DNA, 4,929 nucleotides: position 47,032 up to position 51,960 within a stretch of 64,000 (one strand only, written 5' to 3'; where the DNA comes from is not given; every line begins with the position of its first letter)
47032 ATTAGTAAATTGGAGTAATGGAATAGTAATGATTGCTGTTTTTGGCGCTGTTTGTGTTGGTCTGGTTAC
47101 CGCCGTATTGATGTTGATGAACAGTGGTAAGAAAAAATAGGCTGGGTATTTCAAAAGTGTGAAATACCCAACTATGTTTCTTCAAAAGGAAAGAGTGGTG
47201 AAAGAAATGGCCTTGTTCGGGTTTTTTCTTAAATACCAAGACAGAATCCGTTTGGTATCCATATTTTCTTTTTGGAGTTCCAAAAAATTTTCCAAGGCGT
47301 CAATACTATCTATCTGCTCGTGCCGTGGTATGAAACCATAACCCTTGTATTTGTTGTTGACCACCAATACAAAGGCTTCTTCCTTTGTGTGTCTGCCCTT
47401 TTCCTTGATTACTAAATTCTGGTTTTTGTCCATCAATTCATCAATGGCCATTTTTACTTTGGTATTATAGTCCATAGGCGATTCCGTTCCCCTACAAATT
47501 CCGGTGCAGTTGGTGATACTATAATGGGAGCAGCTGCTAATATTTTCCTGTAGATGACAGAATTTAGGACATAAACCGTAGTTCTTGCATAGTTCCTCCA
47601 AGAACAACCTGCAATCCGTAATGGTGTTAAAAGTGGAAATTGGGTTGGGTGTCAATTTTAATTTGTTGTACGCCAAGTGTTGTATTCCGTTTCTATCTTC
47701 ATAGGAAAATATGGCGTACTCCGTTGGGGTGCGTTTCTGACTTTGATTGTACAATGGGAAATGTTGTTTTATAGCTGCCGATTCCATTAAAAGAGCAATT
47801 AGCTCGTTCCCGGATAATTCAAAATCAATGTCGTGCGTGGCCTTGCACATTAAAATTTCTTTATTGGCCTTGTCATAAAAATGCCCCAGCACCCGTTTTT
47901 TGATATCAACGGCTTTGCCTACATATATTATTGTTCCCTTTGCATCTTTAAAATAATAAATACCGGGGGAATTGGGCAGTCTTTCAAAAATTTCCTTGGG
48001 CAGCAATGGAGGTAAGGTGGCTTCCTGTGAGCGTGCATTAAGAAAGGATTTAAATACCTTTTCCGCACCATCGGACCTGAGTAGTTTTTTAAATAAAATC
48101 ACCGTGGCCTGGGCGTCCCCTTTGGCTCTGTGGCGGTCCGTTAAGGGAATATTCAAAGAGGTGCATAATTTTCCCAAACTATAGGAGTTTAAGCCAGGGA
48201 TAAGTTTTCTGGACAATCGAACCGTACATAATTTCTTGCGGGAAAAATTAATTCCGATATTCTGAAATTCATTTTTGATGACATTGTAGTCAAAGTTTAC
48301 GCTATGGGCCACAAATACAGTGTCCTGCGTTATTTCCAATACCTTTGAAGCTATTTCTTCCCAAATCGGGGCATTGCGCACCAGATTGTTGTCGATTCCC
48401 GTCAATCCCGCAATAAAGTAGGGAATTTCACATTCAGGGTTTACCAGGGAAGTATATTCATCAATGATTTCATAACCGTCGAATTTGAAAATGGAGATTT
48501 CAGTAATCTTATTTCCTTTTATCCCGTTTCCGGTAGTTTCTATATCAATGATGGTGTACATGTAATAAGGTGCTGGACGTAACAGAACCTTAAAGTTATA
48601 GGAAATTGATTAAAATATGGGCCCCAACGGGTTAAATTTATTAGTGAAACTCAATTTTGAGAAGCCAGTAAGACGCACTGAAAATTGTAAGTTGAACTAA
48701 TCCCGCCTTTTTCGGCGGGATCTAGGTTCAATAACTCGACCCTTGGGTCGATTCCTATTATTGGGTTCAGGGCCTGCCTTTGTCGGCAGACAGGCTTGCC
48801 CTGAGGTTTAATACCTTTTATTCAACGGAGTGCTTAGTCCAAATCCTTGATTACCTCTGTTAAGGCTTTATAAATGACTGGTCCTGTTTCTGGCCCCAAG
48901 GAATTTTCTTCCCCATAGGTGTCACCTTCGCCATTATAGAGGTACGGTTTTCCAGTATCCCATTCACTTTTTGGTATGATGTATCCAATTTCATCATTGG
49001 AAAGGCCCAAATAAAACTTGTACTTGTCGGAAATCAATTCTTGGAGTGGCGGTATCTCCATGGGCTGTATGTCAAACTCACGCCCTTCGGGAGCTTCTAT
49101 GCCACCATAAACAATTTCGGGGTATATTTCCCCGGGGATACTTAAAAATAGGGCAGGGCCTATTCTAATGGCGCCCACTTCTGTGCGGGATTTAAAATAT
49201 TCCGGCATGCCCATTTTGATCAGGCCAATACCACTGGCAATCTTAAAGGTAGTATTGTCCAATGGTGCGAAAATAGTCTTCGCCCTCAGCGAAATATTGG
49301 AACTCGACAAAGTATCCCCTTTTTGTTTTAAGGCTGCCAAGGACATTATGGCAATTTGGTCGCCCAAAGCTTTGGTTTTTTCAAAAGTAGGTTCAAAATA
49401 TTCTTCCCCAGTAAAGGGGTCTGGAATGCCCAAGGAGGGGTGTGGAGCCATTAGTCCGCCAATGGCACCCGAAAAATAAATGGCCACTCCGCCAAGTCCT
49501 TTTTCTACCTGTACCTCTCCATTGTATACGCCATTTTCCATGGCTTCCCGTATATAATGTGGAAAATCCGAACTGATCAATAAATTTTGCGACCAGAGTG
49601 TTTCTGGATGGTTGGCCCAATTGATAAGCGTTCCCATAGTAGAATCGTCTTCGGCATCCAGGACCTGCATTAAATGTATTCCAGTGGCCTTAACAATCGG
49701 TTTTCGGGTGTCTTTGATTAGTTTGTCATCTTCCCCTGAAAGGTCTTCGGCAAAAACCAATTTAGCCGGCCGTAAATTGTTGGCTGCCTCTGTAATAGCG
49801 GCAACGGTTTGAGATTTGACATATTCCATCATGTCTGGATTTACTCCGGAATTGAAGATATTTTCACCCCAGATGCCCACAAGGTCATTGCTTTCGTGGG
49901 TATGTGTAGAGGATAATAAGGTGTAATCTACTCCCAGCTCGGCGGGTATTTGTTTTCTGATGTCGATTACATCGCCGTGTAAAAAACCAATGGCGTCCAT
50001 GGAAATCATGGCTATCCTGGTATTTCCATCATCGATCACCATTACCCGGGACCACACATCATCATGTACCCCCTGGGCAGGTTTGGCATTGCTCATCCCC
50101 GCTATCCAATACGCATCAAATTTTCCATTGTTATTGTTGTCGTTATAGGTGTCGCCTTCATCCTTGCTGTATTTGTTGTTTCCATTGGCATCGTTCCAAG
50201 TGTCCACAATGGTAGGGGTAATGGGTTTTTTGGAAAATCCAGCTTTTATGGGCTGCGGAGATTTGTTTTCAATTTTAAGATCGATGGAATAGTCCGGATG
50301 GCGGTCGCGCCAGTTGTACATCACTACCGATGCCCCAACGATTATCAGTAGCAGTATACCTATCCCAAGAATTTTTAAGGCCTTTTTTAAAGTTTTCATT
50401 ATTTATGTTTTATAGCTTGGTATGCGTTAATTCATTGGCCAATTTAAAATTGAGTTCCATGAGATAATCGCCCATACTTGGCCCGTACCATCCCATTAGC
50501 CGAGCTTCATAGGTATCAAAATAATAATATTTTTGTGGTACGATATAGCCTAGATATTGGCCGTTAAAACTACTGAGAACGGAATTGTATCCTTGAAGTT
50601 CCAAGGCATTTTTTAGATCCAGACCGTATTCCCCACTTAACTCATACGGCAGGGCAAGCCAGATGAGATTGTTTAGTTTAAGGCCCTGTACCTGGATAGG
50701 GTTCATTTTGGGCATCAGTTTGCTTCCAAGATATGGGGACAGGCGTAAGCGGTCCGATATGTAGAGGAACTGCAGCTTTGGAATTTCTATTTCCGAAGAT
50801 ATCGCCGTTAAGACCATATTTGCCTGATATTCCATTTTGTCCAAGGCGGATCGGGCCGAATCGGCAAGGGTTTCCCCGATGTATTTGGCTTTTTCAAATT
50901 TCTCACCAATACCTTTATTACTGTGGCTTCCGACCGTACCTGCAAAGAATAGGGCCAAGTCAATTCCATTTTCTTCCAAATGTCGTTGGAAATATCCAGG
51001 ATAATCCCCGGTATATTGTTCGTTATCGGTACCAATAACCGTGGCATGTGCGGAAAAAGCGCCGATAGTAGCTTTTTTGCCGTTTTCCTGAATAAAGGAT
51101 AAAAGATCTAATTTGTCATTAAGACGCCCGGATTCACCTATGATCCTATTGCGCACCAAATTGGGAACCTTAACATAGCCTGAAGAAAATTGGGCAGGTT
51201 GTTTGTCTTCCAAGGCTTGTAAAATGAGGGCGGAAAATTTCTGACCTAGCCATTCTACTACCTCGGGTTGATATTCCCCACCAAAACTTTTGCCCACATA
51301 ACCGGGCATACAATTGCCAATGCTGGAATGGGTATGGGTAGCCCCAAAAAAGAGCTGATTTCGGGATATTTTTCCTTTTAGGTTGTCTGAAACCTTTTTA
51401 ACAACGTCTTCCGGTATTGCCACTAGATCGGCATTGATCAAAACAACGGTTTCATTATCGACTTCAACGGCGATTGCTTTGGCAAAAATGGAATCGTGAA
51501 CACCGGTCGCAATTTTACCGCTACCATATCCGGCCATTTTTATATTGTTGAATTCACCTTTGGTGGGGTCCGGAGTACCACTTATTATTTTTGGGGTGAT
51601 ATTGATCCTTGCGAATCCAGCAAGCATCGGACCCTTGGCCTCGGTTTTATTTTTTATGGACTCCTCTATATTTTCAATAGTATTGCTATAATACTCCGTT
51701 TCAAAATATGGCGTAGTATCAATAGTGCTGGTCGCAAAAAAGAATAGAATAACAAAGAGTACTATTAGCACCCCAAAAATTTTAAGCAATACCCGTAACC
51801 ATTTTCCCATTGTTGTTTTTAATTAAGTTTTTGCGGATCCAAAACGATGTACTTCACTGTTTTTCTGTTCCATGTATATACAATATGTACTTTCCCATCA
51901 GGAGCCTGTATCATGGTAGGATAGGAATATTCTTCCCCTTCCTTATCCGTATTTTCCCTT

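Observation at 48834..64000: Large membrane-anchored hydrolase cluster (three ceramidase-fold proteins, PqaA, GH92, esterases, deacetylase): candidate glycolipid-catabolism system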

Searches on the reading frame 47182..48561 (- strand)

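Call 5: search_protein_families(library=pfam, proteins=[window:47182-48561:-], max_evalue=0.01)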
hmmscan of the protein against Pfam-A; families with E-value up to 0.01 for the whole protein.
window:47182-48561:- (459 aa): 6 families
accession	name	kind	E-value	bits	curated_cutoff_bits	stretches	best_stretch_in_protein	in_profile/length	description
PF00929.31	RNase_T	-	3.1e-28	99.8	24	1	4-157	2-164/164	Exonuclease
PF21762.3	DEDDh_C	-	0.00027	21.6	27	1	78-158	105-186/188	DNA polymerase III subunit epsilon-like, C-terminal domain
PF01541.30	GIY-YIG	-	0.00055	20.6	22.6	1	199-234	2-37/78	GIY-YIG catalytic domain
PF24348.1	DUF7508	-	0.0012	19.4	26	0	189-218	12-41/79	Domain of unknown function (DUF7508)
PF16473.11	Rv2179c-like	-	0.0029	17.8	27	0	3-48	3-49/177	3'-5' exoribonuclease Rv2179c-like domain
PF13482.12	RNase_H_2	-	0.0032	17.9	22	0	5-140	3-117/165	RNase_H superfamily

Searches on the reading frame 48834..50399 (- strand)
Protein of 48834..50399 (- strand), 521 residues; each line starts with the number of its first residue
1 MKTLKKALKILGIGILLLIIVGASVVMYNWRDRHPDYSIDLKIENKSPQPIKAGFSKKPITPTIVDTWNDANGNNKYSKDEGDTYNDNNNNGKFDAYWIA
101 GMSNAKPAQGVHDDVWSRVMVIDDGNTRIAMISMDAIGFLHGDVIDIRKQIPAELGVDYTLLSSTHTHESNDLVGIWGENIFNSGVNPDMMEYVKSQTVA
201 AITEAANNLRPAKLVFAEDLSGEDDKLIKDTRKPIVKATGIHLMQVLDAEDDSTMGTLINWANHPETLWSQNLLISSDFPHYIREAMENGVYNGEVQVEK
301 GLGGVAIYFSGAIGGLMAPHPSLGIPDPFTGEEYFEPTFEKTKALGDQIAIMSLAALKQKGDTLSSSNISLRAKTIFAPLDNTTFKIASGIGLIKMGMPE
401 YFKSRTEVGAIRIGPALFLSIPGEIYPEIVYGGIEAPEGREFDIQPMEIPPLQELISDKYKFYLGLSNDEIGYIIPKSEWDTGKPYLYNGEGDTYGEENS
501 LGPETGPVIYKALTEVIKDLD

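Call 4: search_protein_families(library=pfam, proteins=[window:48834-50399:-], max_evalue=0.01)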
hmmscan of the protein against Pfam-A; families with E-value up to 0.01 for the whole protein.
window:48834-50399:- (521 aa): 1 family
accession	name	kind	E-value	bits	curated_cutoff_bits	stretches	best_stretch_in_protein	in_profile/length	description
PF04734.18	Ceramidase_alk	-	1.4e-08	34.3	32.1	1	105-217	26-145/509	Neutral/alkaline non-lysosomal ceramidase, N-terminal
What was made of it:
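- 48834..50399 (-): CerA: membrane-anchored ceramidase-fold amidohydrolase, 521 aa, with an Asn/Asp-rich insert. Last gene of the locus. Pfam 34 bits (call 4).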

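Call 6: search_protein_families(library=ncbifam, proteins=[window:48834-50399:-], max_evalue=0.001)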
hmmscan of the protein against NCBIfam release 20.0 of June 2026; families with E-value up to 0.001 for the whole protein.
window:48834-50399:- (521 aa): 1 family
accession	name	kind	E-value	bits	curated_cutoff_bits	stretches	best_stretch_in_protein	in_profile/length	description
NF041649.1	ceramidase_neut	equivalog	7.7e-05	21.1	1200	1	108-282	29-220/636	neutral ceramidase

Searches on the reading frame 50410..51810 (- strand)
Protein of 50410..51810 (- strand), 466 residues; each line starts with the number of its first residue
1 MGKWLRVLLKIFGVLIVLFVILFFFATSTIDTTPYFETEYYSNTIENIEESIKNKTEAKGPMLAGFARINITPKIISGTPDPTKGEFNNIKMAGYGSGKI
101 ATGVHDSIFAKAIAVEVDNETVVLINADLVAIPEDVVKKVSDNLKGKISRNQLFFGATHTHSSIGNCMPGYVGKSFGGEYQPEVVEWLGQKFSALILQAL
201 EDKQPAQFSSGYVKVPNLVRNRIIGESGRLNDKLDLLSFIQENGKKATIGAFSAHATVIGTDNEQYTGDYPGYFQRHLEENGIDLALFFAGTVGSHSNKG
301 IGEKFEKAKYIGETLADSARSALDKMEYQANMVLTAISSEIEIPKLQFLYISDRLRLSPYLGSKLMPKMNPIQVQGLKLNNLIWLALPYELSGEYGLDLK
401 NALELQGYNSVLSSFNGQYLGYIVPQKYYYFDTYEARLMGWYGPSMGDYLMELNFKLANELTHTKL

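Call 4: search_protein_families(library=pfam, proteins=[window:50410-51810:-], max_evalue=0.01)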
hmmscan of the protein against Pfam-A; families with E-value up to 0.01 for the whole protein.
window:50410-51810:- (466 aa): 1 family
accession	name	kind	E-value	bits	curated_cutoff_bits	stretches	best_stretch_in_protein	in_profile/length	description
PF04734.18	Ceramidase_alk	-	1.3e-14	54.3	32.1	1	83-281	11-229/509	Neutral/alkaline non-lysosomal ceramidase, N-terminal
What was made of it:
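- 50410..51810 (-): CerB: membrane-anchored ceramidase-fold amidohydrolase, 466 aa. Pfam 54 bits (call 4).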

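Call 6: search_protein_families(library=ncbifam, proteins=[window:50410-51810:-], max_evalue=0.001)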
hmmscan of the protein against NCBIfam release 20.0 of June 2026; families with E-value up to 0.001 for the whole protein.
window:50410-51810:- (466 aa): 1 family
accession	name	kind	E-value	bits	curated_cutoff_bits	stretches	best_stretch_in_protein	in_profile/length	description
NF041649.1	ceramidase_neut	equivalog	4.5e-05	21.9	1200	1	84-279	11-226/636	neutral ceramidase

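Call 13: search_solved_structures(query=window:50410-51810:-, max_evalue=1)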
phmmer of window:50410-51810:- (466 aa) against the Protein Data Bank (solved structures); distinct sequences matched with E-value up to 1: 1.
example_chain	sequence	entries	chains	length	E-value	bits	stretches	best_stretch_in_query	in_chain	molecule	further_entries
2zws_A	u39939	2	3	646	8.3e-08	34.6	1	84-282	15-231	Neutral ceramidase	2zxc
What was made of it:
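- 50410..51810 (-): PDB 2zws E 8e-8 (call 13).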
